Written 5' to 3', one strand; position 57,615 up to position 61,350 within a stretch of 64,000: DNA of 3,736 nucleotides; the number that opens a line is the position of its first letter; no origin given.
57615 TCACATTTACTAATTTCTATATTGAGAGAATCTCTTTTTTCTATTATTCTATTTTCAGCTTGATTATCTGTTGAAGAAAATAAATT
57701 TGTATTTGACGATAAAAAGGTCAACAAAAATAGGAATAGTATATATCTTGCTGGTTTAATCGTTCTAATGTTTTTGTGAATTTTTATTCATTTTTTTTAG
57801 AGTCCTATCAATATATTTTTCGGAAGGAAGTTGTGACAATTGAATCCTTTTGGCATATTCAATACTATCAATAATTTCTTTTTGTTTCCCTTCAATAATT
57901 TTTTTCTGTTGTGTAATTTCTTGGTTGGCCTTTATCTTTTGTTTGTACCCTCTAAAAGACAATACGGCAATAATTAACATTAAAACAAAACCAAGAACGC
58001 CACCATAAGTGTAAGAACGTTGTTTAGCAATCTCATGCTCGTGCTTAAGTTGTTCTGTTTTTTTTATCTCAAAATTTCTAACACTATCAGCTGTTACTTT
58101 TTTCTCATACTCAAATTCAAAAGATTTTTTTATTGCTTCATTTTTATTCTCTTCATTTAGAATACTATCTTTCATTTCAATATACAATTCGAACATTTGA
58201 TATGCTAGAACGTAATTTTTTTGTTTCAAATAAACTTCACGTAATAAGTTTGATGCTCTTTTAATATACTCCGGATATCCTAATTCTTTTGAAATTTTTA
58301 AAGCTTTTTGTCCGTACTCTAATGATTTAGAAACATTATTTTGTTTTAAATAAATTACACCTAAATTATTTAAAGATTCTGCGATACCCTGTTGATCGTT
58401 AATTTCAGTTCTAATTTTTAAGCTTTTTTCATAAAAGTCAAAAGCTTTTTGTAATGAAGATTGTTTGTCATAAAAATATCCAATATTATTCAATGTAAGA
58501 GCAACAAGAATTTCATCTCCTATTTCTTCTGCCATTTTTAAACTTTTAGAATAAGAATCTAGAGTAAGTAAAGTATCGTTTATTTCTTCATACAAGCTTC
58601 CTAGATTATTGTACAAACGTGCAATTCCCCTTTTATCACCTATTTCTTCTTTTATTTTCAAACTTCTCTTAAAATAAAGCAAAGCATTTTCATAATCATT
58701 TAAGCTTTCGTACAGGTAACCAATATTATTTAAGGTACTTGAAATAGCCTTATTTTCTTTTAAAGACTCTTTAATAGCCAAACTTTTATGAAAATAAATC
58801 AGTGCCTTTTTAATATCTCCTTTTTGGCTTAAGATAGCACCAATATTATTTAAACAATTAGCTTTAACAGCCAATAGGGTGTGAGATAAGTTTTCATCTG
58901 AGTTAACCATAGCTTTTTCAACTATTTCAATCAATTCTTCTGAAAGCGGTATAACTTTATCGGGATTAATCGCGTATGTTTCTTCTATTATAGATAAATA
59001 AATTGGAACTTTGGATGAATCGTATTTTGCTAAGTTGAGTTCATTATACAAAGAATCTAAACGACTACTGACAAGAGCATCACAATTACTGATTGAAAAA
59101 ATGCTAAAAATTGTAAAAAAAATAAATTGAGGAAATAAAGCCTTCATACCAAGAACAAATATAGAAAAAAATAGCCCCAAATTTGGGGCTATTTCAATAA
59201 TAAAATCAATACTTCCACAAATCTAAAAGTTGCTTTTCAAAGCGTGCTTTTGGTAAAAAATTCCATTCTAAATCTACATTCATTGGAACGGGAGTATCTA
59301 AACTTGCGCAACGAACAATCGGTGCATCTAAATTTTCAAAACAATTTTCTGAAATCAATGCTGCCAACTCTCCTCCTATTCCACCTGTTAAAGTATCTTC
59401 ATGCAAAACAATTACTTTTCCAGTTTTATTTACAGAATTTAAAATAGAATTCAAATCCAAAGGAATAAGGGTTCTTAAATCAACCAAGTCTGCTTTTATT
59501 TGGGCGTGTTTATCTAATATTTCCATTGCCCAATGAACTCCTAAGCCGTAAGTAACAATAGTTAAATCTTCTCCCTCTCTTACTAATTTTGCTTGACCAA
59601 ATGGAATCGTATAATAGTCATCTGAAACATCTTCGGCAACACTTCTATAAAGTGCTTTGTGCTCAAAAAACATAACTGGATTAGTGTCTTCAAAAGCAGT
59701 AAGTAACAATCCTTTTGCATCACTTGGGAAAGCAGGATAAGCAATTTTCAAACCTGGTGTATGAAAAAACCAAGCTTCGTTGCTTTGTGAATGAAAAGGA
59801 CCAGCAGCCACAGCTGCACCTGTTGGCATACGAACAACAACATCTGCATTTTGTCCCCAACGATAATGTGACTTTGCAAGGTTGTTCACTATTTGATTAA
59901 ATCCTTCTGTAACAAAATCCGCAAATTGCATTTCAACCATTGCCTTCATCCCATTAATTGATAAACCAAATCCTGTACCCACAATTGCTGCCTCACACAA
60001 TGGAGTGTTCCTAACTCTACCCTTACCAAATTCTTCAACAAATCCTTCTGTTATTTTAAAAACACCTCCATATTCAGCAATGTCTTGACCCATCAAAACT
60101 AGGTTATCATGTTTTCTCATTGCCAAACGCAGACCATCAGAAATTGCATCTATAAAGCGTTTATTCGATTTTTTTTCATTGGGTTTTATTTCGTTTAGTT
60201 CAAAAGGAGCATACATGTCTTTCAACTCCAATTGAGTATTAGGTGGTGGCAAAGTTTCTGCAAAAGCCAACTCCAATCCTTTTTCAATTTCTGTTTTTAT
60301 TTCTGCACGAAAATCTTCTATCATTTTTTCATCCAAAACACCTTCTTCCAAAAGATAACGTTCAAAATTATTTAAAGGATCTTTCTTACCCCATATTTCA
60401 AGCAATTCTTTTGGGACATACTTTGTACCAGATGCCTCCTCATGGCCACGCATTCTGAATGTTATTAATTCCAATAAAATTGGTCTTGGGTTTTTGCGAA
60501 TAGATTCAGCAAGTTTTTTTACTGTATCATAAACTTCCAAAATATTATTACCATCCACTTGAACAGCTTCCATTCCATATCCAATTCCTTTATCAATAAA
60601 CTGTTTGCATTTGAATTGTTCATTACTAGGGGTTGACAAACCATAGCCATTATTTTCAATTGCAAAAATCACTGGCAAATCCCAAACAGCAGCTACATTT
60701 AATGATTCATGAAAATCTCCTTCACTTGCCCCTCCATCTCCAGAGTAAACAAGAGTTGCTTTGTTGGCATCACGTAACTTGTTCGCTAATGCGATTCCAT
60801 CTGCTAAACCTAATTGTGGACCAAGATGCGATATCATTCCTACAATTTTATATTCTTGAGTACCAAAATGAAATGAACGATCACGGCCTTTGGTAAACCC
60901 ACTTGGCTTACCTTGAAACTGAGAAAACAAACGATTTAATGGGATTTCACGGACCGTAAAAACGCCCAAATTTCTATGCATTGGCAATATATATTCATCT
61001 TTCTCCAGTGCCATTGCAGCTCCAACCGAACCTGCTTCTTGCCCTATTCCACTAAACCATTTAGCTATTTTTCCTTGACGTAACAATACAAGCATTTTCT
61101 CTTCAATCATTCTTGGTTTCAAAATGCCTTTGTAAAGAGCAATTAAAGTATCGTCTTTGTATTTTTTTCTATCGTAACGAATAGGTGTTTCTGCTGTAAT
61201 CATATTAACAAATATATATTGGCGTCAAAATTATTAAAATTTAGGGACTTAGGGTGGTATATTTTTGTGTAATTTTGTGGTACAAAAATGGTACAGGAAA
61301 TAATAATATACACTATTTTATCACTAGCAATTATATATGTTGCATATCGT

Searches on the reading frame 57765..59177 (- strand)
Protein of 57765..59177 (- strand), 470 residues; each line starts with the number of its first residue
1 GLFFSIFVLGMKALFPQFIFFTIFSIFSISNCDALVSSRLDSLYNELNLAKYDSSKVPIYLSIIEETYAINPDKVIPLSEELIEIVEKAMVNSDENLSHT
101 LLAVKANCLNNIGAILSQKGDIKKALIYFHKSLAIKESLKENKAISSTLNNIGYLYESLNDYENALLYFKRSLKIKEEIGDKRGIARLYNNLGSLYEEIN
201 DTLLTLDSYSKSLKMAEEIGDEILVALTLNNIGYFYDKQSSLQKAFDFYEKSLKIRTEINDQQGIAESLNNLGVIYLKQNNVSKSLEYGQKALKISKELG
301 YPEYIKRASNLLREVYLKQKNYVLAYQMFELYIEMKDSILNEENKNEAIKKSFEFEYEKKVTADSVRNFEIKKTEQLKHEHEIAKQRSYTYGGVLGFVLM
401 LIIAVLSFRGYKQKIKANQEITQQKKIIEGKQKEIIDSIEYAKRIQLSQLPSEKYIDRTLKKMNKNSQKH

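Call 95: search_protein_families(library=pfam, proteins=[window:57765-59177:-], max_evalue=0.00001)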
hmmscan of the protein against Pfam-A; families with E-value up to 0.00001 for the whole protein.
window:57765-59177:- (470 aa): 8 families
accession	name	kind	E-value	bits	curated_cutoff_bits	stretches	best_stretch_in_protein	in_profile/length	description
PF13424.12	TPR_12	-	5.1e-35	119.9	30.1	3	225-298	2-77/77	Tetratricopeptide repeat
PF00515.34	TPR_1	-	3.3e-27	93.6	27.8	1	148-177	3-32/34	Tetratricopeptide repeat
PF13374.12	TPR_10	-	1.1e-26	92.4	27.5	0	266-299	2-35/42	Tetratricopeptide repeat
PF07719.23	TPR_2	-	1.2e-20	72.3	27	0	266-297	1-32/34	Tetratricopeptide repeat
PF13181.12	TPR_8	-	1.7e-18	65.5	25.7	0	148-177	3-32/34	Tetratricopeptide repeat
PF13176.12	TPR_7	-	8e-15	54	27.9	0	148-182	1-35/36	Tetratricopeptide repeat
PF24885.1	TPR_NPHP3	-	7.7e-14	52.1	100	1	183-304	96-221/239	Nephrocystin-3 TPR domain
PF13431.12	TPR_17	-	6e-06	26.6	24.4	0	264-285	11-32/34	Tetratricopeptide repeat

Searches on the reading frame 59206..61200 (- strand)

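Call 95: search_protein_families(library=pfam, proteins=[window:59206-61200:-], max_evalue=0.00001)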
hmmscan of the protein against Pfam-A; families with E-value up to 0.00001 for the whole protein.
window:59206-61200:- (664 aa): 3 families
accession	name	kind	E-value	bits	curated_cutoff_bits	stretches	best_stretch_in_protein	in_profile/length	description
PF00676.26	E1_dh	-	3e-72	243.6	22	1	28-317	6-296/300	Dehydrogenase E1 component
PF02779.29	Transket_pyr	-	6.5e-32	111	27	1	351-519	7-173/174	Transketolase, pyrimidine binding domain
PF02780.25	Transketolase_C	-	1.9e-30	105.7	25.9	1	535-652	1-121/124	Transketolase, C-terminal domain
